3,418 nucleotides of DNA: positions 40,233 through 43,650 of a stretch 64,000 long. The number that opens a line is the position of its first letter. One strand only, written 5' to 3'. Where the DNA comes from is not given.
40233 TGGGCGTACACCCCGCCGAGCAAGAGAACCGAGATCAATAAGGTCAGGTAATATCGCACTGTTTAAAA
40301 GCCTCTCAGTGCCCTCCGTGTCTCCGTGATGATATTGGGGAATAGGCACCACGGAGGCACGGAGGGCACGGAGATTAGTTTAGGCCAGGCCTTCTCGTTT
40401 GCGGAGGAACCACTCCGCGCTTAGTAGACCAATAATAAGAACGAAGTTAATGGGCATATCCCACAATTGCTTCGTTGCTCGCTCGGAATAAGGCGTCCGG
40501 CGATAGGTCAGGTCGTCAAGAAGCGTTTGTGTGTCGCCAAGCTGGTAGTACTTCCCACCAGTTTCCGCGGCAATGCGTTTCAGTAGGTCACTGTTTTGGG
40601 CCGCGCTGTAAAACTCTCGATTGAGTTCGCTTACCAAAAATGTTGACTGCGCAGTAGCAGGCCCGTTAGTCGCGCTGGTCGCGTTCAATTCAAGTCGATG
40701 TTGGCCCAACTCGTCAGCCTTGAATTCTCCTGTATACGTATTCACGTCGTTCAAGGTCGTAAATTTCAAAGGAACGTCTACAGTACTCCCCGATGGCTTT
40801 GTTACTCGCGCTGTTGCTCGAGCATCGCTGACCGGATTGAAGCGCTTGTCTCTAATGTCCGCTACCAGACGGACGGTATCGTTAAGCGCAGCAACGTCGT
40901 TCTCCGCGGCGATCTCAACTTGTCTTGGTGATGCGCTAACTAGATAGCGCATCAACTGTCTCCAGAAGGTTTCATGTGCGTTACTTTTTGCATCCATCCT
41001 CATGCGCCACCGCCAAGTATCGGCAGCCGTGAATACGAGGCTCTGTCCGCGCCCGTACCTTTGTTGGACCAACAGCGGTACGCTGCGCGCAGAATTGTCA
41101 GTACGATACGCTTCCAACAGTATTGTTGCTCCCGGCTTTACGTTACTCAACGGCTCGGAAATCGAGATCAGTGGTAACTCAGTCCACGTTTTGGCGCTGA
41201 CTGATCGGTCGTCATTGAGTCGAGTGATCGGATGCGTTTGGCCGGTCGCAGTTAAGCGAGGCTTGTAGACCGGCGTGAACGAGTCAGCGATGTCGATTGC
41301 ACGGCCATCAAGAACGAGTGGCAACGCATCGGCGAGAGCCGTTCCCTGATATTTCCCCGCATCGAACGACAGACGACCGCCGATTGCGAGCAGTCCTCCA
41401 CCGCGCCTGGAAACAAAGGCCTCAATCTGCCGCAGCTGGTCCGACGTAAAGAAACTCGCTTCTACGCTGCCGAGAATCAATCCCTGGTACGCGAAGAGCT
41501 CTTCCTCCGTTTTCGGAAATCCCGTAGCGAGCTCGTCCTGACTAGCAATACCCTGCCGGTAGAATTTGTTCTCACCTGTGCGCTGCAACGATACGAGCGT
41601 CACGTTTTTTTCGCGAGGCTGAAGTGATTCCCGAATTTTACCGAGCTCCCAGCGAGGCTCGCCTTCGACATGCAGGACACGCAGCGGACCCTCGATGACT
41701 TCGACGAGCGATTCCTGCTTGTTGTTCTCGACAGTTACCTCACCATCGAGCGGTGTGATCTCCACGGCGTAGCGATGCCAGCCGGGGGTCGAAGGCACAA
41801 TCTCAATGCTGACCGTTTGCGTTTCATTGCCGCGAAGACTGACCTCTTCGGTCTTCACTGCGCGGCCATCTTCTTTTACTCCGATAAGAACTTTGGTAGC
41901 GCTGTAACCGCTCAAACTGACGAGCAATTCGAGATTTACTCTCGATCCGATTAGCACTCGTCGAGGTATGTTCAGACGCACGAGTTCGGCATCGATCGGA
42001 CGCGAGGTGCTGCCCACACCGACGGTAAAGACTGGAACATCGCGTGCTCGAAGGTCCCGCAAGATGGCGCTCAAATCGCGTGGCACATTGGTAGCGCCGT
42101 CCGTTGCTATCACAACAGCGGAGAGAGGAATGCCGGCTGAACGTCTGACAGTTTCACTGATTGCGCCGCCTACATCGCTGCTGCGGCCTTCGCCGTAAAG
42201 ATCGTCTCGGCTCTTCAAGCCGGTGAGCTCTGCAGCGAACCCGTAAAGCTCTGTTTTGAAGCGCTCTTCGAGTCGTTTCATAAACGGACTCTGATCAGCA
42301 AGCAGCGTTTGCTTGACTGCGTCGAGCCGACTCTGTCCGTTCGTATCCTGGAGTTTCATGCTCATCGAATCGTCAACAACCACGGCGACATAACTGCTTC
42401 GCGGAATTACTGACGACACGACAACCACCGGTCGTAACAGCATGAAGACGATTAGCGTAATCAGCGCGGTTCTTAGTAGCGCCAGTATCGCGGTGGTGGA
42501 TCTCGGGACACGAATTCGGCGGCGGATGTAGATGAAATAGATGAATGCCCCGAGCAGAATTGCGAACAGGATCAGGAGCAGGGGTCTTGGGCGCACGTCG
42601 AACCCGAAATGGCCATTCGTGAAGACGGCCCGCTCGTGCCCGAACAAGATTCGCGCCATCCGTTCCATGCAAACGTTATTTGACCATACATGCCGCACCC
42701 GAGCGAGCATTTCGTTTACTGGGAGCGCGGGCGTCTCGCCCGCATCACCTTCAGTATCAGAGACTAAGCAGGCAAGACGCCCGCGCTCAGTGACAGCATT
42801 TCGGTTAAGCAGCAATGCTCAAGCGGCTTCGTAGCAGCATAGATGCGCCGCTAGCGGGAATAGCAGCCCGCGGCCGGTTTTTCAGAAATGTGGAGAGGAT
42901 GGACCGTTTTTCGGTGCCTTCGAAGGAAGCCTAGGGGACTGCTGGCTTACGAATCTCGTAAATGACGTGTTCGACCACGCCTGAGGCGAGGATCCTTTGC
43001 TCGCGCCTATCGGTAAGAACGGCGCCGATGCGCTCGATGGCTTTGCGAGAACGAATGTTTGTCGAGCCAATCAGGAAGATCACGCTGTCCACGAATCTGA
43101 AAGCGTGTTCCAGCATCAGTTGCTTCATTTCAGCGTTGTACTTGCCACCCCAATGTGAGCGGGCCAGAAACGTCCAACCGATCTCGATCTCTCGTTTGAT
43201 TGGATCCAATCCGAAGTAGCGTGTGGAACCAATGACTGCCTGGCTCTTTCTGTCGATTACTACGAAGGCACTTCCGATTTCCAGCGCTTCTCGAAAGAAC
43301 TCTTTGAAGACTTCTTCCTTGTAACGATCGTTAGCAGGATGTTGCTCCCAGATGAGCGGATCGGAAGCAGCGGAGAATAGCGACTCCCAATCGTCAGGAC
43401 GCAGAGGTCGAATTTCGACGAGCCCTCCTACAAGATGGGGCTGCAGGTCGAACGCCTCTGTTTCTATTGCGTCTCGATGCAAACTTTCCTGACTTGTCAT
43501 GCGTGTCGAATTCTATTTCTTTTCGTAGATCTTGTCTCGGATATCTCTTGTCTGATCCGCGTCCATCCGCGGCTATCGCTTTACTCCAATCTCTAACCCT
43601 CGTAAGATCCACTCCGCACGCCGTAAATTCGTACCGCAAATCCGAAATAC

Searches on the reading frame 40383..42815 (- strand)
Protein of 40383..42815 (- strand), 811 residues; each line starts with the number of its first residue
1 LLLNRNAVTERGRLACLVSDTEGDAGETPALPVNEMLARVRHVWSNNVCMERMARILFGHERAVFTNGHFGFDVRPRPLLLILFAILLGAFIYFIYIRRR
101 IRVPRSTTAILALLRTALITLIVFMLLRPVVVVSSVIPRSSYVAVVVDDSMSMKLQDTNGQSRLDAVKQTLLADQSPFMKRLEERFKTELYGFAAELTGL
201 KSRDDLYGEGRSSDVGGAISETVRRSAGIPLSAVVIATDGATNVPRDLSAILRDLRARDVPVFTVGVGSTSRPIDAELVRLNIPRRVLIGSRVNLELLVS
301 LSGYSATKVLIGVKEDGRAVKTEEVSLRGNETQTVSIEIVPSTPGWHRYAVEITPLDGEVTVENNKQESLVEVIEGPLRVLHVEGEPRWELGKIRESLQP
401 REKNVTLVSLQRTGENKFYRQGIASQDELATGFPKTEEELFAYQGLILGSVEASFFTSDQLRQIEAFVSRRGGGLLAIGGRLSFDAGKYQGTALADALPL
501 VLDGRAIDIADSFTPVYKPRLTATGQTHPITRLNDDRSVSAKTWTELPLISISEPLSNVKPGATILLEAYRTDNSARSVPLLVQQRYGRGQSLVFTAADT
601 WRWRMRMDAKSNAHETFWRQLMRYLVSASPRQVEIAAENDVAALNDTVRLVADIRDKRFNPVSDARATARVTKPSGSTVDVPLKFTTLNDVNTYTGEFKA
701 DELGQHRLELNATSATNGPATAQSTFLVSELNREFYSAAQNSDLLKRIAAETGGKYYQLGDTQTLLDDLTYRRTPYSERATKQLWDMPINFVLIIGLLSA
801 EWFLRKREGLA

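Call 41: search_protein_families(library=pfam, proteins=[window:40383-42815:-], max_evalue=0.00001)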
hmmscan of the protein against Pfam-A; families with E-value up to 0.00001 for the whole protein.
window:40383-42815:- (811 aa): 1 family
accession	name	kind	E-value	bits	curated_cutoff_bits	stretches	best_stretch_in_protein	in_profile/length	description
PF07090.17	GATase1_like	-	9e-08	32.4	27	1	429-626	53-246/247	Putative glutamine amidotransferase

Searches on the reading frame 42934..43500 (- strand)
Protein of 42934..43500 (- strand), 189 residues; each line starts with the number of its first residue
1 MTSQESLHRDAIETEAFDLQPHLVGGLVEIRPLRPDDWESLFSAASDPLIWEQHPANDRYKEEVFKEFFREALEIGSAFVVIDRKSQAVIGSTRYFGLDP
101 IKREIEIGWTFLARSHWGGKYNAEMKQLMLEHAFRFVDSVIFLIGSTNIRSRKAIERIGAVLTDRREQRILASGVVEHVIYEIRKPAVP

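Call 41: search_protein_families(library=pfam, proteins=[window:42934-43500:-], max_evalue=0.00001)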
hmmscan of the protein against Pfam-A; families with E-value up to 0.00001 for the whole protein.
window:42934-43500:- (189 aa): 1 family
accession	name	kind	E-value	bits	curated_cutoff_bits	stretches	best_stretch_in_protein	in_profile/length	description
PF13302.13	Acetyltransf_3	-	1.6e-20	74.6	25.4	1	29-160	3-137/138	Acetyltransferase (GNAT) domain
